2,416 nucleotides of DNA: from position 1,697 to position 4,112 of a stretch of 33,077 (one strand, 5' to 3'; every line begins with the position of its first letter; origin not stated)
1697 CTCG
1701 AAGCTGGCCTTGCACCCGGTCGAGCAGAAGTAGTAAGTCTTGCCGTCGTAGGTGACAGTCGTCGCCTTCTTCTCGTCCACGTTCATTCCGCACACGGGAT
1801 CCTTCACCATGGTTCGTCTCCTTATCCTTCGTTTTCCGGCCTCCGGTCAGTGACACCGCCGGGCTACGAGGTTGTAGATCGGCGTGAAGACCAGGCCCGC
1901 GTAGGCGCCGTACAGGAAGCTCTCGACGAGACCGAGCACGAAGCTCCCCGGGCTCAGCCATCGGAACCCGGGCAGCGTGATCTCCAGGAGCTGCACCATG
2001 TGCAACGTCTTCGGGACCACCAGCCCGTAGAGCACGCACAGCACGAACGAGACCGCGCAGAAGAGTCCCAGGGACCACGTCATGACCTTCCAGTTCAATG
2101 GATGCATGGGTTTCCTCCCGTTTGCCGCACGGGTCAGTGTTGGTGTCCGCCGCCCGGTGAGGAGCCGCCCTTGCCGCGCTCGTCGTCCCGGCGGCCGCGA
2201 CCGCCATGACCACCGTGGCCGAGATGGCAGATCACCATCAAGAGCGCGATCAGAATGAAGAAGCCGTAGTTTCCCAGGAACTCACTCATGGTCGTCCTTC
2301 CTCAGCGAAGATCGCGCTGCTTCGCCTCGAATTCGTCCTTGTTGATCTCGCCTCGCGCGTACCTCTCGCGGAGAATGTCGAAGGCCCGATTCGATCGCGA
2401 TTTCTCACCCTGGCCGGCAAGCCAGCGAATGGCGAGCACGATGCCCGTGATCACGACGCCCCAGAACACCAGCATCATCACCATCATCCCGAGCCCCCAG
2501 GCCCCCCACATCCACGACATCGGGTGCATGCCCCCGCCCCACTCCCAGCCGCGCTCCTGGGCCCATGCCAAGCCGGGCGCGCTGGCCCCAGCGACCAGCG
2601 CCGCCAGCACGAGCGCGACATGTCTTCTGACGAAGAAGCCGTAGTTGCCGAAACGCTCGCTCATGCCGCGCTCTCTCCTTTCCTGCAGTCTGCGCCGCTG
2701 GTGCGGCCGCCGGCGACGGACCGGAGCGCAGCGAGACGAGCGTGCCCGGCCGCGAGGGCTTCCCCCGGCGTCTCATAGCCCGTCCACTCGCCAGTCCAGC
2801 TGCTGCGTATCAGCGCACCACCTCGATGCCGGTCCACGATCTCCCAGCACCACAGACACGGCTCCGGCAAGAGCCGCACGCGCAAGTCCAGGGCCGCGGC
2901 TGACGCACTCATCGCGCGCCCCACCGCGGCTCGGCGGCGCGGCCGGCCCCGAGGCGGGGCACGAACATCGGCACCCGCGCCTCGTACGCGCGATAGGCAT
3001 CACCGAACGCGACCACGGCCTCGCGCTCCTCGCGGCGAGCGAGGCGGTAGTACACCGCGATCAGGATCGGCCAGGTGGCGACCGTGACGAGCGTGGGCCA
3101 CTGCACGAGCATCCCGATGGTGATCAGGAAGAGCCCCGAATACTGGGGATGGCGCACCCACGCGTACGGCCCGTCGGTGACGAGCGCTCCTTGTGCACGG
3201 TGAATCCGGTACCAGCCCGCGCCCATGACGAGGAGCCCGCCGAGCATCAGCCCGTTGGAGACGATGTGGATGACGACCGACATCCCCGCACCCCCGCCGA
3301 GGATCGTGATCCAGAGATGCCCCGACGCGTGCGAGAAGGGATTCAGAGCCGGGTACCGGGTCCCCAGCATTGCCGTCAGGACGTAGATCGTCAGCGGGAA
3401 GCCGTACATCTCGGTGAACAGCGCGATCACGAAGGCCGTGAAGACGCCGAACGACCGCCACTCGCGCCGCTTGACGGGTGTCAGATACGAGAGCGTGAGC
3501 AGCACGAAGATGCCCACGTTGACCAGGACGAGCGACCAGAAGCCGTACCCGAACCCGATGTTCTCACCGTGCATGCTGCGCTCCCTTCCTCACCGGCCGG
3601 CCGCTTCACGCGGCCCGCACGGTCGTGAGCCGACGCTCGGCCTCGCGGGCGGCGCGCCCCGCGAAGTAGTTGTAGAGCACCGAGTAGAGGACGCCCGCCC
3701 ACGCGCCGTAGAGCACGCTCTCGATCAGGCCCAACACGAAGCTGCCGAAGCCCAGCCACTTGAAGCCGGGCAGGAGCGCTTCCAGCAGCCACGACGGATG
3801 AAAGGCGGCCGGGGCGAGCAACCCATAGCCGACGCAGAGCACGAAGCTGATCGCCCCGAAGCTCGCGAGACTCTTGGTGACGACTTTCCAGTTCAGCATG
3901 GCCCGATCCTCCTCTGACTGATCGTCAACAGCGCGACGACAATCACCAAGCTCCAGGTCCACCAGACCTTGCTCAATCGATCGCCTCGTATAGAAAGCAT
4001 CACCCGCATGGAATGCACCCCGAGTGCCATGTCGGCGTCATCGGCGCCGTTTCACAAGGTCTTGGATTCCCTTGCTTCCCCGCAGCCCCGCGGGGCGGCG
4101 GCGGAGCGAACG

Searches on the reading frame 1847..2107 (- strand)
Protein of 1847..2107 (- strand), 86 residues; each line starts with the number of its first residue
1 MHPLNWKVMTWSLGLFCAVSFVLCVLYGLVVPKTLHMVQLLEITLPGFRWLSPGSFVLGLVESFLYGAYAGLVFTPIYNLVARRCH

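Call 47: search_protein_families(library=pfam, proteins=[window:1847-2107:-], max_evalue=0.001)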
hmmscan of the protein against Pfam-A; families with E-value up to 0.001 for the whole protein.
window:1847-2107:- (86 aa): 1 family
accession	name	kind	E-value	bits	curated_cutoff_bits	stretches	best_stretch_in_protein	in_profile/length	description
PF18926.5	DUF5676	-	1.3e-12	48.9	27.6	1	7-80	3-81/82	2TM family of unknown function (DUF5676)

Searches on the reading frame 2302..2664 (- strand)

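Call 47: search_protein_families(library=pfam, proteins=[window:2302-2664:-], max_evalue=0.001)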
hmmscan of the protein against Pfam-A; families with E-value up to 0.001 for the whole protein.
window:2302-2664:- (120 aa): 1 family
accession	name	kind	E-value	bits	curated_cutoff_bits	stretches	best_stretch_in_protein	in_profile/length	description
PF09851.14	SHOCT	-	9.6e-08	32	27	1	96-119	4-27/28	Short C-terminal domain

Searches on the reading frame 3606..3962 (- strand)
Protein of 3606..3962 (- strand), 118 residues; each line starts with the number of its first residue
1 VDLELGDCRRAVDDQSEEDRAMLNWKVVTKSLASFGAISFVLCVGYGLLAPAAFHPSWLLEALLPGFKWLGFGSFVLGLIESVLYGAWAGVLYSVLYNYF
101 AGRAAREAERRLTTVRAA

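Call 47: search_protein_families(library=pfam, proteins=[window:3606-3962:-], max_evalue=0.001)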
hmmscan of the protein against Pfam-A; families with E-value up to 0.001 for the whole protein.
window:3606-3962:- (118 aa): 1 family
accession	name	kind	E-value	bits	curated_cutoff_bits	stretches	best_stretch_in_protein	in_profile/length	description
PF18926.5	DUF5676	-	1.4e-08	35.9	27.6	1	26-99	3-81/82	2TM family of unknown function (DUF5676)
